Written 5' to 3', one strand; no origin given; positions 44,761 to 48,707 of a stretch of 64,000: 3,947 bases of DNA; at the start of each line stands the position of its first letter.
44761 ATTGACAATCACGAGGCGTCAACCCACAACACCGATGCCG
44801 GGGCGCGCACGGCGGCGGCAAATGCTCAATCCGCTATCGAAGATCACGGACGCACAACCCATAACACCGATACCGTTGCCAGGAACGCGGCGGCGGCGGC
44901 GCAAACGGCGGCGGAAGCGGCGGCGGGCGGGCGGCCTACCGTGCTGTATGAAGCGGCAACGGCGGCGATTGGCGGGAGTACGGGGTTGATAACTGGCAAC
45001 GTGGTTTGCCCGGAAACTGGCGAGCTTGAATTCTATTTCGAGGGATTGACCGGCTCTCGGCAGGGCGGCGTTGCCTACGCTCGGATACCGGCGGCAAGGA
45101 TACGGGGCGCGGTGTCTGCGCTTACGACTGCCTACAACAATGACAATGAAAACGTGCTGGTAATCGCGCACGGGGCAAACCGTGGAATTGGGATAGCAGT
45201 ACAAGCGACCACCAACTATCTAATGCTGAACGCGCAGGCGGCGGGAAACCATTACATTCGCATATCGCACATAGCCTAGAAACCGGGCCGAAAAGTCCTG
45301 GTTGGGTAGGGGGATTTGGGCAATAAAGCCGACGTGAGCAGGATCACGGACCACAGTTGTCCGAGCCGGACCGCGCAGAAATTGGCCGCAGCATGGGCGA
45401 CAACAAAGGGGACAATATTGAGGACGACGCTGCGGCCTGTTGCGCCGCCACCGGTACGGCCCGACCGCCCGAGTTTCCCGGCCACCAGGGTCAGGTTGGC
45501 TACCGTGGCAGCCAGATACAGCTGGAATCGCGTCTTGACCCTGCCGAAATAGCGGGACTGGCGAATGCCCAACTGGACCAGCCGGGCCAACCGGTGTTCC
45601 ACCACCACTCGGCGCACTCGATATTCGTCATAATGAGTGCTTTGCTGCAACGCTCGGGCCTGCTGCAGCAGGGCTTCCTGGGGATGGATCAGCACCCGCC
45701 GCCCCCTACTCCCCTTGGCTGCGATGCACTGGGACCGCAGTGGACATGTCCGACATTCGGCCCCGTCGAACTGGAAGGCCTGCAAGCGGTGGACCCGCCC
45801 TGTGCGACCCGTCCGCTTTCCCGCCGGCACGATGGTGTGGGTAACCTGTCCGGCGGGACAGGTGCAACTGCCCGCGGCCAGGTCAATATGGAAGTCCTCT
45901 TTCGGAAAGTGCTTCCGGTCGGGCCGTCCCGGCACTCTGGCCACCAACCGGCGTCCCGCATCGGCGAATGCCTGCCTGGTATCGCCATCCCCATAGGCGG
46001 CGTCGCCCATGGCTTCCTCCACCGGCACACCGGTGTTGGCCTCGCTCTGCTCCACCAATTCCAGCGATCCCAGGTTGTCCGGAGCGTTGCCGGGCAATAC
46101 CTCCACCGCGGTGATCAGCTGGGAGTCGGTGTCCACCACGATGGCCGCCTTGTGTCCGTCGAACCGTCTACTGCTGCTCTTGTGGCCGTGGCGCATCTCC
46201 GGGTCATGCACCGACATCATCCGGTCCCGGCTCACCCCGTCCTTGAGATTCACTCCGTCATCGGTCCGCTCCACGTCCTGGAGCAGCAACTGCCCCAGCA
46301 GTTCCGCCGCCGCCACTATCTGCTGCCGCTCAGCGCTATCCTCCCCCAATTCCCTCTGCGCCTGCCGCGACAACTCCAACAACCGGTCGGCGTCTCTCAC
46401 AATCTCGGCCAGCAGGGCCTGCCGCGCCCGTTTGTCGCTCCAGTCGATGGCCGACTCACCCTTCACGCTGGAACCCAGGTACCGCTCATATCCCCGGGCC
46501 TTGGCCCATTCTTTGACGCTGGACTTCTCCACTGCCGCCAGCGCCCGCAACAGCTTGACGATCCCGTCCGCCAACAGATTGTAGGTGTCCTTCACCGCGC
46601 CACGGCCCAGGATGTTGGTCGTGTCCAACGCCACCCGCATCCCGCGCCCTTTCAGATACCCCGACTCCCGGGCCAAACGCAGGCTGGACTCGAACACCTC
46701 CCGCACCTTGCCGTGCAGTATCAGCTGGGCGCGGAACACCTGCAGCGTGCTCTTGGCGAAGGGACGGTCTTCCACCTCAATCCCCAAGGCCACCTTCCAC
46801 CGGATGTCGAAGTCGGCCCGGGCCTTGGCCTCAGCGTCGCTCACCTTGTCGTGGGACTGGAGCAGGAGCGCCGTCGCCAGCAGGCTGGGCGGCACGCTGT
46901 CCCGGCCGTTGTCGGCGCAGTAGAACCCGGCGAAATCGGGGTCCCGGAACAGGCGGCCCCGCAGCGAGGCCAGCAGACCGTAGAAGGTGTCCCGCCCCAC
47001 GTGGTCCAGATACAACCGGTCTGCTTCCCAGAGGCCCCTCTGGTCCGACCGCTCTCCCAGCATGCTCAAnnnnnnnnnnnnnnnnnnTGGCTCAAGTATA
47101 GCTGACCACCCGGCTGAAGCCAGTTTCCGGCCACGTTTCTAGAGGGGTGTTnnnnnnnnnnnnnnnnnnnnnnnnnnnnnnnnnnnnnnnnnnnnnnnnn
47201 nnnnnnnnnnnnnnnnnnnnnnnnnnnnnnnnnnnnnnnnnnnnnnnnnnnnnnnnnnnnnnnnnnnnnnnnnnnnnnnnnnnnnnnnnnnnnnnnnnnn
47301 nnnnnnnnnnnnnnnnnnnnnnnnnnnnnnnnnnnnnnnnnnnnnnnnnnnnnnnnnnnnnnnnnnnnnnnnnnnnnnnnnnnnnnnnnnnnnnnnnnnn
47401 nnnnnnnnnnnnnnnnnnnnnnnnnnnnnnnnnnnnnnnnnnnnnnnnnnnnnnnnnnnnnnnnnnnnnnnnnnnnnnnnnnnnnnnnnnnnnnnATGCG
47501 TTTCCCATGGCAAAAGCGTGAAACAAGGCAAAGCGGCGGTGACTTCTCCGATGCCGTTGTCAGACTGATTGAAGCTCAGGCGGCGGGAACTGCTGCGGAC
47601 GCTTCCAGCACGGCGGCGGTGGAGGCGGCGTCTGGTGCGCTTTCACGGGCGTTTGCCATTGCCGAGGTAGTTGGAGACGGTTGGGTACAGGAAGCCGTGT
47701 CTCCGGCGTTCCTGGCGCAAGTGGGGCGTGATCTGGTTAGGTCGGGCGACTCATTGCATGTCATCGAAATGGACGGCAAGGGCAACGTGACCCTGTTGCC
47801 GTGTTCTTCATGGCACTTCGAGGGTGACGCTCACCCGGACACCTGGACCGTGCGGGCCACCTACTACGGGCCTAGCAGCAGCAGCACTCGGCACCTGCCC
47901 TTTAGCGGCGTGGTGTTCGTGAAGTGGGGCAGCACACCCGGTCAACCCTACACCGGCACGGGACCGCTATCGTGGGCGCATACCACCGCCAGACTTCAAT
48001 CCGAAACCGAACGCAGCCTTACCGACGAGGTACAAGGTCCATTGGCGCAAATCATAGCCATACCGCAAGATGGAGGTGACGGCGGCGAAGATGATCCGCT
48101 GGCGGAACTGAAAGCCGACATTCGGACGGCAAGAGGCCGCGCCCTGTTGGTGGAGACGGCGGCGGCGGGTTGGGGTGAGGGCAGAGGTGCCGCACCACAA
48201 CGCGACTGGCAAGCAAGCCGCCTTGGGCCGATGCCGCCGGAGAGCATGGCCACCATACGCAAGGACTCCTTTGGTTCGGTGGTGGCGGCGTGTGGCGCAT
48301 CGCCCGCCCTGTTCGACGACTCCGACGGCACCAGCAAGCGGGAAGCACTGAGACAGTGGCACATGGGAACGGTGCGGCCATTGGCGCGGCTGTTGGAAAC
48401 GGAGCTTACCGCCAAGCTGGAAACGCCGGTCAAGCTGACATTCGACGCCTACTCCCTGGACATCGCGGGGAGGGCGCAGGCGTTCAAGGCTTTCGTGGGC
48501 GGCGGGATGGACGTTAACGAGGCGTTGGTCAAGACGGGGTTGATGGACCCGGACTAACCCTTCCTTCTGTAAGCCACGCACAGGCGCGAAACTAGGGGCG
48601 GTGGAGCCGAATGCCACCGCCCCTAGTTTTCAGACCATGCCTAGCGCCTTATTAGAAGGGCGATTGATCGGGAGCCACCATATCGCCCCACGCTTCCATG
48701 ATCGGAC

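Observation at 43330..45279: Head-tail connector domain fused to a 550-aa extension with five His-rich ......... repeats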

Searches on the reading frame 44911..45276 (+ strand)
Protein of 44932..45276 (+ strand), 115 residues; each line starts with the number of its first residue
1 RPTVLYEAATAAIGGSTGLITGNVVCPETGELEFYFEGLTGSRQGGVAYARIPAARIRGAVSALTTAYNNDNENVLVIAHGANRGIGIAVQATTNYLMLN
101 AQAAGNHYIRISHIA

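Call 13: search_protein_families(library=pfam, proteins=[window:44932-45276:+], max_evalue=10)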
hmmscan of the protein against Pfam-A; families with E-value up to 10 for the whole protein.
seq(115 aa): 0 families

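Call 22: search_solved_structures(query=A3, max_evalue=10, show_alignments=2)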
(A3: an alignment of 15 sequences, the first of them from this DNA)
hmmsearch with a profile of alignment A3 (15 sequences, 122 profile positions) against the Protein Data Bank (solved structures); distinct sequences matched with E-value up to 10: 4.
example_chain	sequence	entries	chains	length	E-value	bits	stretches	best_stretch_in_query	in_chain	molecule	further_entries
5i1y_A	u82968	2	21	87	0.15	15.3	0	79-103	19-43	nvPizz2a-H16S58 | nvPizza2-H16S58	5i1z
4zcn_A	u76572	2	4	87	0.16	15.2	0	79-103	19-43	nvPizza2-S16S58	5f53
5chb_A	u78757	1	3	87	0.16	15.2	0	79-103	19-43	nvPizza2-S16H58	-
8qfu_A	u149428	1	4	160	1.8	11.8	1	10-45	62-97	YD repeat-containing protein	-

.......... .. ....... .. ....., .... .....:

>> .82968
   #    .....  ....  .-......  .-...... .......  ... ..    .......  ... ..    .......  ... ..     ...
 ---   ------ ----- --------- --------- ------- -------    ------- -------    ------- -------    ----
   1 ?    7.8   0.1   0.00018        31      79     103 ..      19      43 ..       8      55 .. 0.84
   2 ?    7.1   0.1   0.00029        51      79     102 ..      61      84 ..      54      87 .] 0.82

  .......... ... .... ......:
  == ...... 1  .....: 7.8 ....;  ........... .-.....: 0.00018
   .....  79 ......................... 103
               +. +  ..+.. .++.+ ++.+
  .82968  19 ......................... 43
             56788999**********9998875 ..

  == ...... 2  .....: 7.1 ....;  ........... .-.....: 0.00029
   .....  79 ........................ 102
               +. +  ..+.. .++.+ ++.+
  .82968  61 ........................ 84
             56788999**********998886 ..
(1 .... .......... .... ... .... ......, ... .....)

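Call 44: find_homologous_proteins(query=A3, max_evalue=0.001)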
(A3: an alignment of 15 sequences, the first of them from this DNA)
Query A3 (15 sequences) (122 aa, profile of the alignment): 42 proteins with E <= 0.001 among 6635 candidates.
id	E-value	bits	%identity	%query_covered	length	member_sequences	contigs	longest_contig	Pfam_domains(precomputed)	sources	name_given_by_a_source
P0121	4.1e-57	209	81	94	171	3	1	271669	-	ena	-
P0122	7.2e-57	209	84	95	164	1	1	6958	-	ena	-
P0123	1.7e-56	207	82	94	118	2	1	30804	-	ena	-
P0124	2.0e-56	207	78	95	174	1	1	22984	-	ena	-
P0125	2.4e-56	207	87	94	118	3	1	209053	-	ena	-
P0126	2.7e-56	207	78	95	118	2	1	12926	-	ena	-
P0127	4.4e-56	206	87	95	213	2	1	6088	-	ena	-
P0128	5.4e-56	206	78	95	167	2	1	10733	-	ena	-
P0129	3.0e-55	203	77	94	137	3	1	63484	-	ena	-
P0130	3.2e-55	203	78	94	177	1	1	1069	-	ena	-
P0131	8.5e-55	202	72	93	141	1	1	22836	-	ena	-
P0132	1.7e-54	201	77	94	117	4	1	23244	-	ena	-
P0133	6.7e-54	199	75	97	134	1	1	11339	-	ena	-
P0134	1.1e-53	198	77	94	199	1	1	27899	-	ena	-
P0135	1.6e-53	198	88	91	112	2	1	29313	-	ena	-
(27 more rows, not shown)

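Call 45: find_encoding_contigs(protein=P0125, flank=7000, max_places=2)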
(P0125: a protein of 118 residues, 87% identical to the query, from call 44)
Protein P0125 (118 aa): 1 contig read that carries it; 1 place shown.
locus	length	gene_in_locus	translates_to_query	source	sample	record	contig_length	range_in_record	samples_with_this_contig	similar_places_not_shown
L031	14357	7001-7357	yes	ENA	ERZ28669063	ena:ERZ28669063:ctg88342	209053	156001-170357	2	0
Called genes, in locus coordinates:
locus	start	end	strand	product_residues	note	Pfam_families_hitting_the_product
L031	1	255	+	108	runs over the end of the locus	PF00106:adh_short (weak), PF05368:NmrA, PF01073:3Beta_HSD, PF01370:Epimerase, PF13460:NAD_binding_10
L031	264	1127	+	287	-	PF00581:Rhodanese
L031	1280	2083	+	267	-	PF05598:DUF772, PF01609:DDE_Tnp_1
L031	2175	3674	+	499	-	PF00665:rve, PF22483:Mu-transpos_C_2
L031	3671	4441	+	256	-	PF01695:IstB_IS21, PF00308:Bac_DnaA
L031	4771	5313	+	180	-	-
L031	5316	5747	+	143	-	-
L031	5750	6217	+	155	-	PF04586:Peptidase_S78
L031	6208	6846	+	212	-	-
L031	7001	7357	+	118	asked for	-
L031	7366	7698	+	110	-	PF05521:Phage_HCP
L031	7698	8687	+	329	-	PF04860:Phage_portal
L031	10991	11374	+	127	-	-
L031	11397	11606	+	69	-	-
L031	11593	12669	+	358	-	PF22022:Phage_int_M (weak), PF00589:Phage_integrase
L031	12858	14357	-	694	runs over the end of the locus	PF03979:Sigma70_r1_1, PF00140:Sigma70_r1_2, PF04546:Sigma70_ner, PF04542:Sigma70_r2, PF04539:Sigma70_r3, PF04545:Sigma70_r4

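Call 46: find_encoding_contigs(protein=P0121, flank=7000, max_places=2)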
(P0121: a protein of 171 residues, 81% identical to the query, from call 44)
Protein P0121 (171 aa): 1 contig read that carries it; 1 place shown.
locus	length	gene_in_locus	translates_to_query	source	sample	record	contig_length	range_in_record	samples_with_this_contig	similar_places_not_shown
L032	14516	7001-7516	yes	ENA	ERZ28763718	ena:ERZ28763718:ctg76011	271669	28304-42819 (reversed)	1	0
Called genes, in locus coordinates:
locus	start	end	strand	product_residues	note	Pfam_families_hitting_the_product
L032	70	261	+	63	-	-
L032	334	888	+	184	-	-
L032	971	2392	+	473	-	PF20441:TerL_nuclease (faint)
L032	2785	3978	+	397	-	PF05065:Phage_capsid (weak)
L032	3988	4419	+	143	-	-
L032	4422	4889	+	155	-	-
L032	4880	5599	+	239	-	-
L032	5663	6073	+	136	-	-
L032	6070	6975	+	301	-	PF13276:HTH_21, PF00665:rve, PF13683:rve_3, PF13333:rve_2 (weak)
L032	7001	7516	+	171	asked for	-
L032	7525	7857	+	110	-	PF05521:Phage_HCP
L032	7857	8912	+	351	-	PF04860:Phage_portal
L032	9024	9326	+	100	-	-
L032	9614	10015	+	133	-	-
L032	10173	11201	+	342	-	PF00589:Phage_integrase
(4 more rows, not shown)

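Call 54: search_protein_families(library=pfam, proteins=[L031:7366-7695:+], max_evalue=0.01)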
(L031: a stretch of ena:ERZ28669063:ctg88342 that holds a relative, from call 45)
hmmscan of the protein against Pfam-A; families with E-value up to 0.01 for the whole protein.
L031:7366-7695:+ (110 aa): 1 family
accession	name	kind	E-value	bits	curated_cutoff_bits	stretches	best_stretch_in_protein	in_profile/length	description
PF05521.18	Phage_HCP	-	3e-09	37.8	25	1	3-103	5-101/106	Phage head completion protein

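Call 75: search_protein_representatives(alignment_id=A3)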
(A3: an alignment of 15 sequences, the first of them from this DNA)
Query: 15 sequences, 122 profile positions. Proteins with E-value up to 0.001 (for the whole library): 72; up to 1e-10: 41; up to 1e-30: 17. The best 72 are listed.
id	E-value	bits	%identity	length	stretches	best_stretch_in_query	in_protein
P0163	1.1e-57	209.5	-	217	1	2-121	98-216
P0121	1.3e-57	209.3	-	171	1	2-121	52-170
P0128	1.7e-56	205.6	-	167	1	2-121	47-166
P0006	1.3e-55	202.9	-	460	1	2-121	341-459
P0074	8.8e-53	193.7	-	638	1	2-121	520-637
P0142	1.4e-50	186.5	-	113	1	12-121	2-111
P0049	3.9e-49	181.9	-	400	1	2-121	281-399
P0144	5.6e-49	181.4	-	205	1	2-121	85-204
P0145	7.0e-47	174.6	-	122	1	24-121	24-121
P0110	7.4e-46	171.3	-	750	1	3-121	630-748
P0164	3.5e-45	169.1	-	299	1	20-121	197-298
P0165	1.4e-38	147.8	-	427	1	3-119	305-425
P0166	2.7e-36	140.5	-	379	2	8-121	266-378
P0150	9.9e-35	135.4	-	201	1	25-102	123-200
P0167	1.4e-33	131.6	-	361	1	12-121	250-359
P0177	3.1e-15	72.5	-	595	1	3-121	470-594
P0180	3.4e-14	69.1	-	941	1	25-121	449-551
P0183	6.1e-13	65.0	-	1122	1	5-121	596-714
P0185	2.2e-11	60.0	-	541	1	9-121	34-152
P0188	3.8e-09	52.8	-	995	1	26-121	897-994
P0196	2.1e-08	50.4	-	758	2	30-121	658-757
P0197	3.5e-08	49.7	-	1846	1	3-121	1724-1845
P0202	4.2e-07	46.2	-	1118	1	8-121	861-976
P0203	5.7e-07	45.7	-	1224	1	6-120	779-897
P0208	2.9e-06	43.5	-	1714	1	4-121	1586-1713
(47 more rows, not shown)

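Call 77: search_protein_families(library=pfam, proteins=[P0197, P0208, P0183, P0188, P0203, P0180, P0196, P0177], max_evalue=0.01)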
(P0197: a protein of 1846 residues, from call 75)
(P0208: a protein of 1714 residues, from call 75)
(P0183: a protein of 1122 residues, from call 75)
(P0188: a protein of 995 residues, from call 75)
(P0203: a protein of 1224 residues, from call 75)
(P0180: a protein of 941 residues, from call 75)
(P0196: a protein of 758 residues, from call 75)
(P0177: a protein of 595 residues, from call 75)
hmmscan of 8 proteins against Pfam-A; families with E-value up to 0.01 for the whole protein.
P0197 (1846 aa): 0 families

P0208 (1714 aa): 0 families

P0183 (1122 aa): 0 families

P0188 (995 aa): 0 families

P0203 (1224 aa): 0 families

P0180 (941 aa): 0 families

P0196 (758 aa): 0 families

P0177 (595 aa): 0 families

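Call 78: search_protein_families(library=phrogs, proteins=[P0197, P0208, P0183, P0188, P0203, P0180, P0196, P0177], max_evalue=0.001)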
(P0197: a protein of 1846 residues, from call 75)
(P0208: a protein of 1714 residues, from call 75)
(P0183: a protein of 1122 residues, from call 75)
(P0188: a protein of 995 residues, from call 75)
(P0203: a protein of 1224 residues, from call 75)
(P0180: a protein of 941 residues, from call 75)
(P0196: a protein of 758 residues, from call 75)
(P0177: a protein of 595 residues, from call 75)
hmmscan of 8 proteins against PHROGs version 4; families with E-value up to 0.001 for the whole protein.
P0197 (1846 aa): 2 families
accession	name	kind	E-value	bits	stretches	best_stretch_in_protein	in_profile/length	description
phrog_16472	-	tail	6e-05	22.9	1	1293-1359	383-447/496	tail fiber protein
phrog_22680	-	unknown function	0.00012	23.3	1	1053-1088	18-53/78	-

P0208 (1714 aa): 0 families

P0183 (1122 aa): 0 families

P0188 (995 aa): 1 family
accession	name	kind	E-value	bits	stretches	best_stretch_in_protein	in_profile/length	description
phrog_21510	-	unknown function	3.5e-08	33.6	1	115-176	267-328/555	-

P0203 (1224 aa): 1 family
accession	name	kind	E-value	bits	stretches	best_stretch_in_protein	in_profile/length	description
phrog_22680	-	unknown function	3.8e-06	28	0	592-622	23-53/78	-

P0180 (941 aa): 0 families

P0196 (758 aa): 0 families

P0177 (595 aa): 0 families

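Call 79: find_encoding_contigs(protein=P0197, flank=10000, max_places=2)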
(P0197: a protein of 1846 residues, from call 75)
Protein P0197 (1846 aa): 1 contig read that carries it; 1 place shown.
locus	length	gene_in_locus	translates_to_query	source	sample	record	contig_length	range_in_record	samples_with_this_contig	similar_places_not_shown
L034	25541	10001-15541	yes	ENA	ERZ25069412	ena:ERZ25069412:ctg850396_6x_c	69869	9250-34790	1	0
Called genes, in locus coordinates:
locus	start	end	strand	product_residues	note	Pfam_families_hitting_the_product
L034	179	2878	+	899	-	PF01442:Apolipoprotein (faint), PF10145:PhageMin_Tail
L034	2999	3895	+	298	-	-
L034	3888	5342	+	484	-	-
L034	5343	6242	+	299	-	-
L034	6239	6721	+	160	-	-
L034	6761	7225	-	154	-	-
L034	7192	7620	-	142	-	-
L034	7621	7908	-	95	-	-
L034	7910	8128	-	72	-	-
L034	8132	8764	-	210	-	-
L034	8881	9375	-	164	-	-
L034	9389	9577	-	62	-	-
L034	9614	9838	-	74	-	-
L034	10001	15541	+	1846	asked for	-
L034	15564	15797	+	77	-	-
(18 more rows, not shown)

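Call 80: find_encoding_contigs(protein=P0188, flank=10000, max_places=2)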
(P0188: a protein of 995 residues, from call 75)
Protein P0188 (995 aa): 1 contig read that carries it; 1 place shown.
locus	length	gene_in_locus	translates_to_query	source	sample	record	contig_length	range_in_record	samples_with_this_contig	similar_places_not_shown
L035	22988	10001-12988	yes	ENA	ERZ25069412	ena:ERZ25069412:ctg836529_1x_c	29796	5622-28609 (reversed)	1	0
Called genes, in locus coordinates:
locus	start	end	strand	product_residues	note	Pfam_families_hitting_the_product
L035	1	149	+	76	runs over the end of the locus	-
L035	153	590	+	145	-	-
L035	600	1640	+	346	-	-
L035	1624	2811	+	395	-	-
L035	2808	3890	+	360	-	-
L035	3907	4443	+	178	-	-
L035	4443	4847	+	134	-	-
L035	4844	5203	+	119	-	-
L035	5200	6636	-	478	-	-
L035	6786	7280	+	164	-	-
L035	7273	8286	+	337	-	-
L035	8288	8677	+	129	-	-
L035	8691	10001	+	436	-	-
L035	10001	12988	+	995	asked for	-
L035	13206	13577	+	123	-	-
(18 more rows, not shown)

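Call 90: search_solved_structures(query=A5, max_evalue=10, show_alignments=2)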
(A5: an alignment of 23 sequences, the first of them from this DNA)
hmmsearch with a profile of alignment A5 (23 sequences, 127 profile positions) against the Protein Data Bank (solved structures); distinct sequences matched with E-value up to 10: 0.

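Call 99: find_encoding_contigs(protein=P0123, flank=3000, max_places=1)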
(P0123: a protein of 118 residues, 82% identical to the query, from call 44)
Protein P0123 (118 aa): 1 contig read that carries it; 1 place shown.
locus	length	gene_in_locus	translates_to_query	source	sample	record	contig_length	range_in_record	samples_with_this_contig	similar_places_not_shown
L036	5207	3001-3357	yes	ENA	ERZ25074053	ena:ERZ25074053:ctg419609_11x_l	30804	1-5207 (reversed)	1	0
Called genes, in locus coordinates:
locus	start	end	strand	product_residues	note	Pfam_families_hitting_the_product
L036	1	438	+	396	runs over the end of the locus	-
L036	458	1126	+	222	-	PF04586:Peptidase_S78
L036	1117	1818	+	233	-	-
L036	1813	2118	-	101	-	-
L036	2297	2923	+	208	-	-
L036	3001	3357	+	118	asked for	-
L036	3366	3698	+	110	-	PF05521:Phage_HCP (weak)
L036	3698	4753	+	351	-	PF04860:Phage_portal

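Call 100: find_encoding_contigs(protein=P0135, flank=3000, max_places=1)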
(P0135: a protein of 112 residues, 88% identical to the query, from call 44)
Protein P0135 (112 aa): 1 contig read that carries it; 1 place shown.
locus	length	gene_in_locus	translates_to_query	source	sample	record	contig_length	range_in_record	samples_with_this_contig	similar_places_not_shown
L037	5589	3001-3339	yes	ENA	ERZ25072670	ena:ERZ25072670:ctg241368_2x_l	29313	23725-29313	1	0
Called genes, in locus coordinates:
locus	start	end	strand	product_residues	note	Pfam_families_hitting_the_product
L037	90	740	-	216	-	PF03070:TENA_THI-4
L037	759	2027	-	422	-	PF01804:Penicil_amidase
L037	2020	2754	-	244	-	-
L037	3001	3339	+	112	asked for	-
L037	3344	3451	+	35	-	-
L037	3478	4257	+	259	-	PF04860:Phage_portal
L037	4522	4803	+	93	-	-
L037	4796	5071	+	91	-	PF00028:Cadherin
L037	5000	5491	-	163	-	PF01555:N6_N4_Mtase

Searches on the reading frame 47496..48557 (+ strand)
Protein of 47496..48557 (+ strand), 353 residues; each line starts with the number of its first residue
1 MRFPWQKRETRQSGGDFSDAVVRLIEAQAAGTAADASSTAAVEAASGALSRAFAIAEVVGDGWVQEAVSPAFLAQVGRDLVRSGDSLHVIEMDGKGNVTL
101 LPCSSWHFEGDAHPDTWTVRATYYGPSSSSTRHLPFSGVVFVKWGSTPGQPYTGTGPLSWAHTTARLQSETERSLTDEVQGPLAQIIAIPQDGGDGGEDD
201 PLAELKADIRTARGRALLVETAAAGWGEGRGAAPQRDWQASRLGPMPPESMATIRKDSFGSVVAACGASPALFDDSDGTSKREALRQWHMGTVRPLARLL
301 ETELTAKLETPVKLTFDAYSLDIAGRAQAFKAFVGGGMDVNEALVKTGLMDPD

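Call 3: search_protein_families(library=pfam, proteins=[window:47496-48557:+], max_evalue=0.01)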
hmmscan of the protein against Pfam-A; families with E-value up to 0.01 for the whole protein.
window:47496-48557:+ (353 aa): 1 family
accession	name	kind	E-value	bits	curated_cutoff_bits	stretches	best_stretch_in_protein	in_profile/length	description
PF04860.17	Phage_portal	-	1.1e-11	44.9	39.1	1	71-345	53-318/321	Phage portal protein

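Call 4: search_protein_families(library=phrogs, proteins=[window:47496-48557:+], max_evalue=0.01)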
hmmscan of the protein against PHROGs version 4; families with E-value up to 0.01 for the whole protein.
window:47496-48557:+ (353 aa): 2 families
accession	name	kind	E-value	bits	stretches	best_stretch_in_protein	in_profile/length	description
phrog_12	-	head and packaging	4.5e-10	40.2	1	72-349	143-415/646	portal protein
phrog_22745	-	unknown function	0.0021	19.1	1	54-109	17-74/142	-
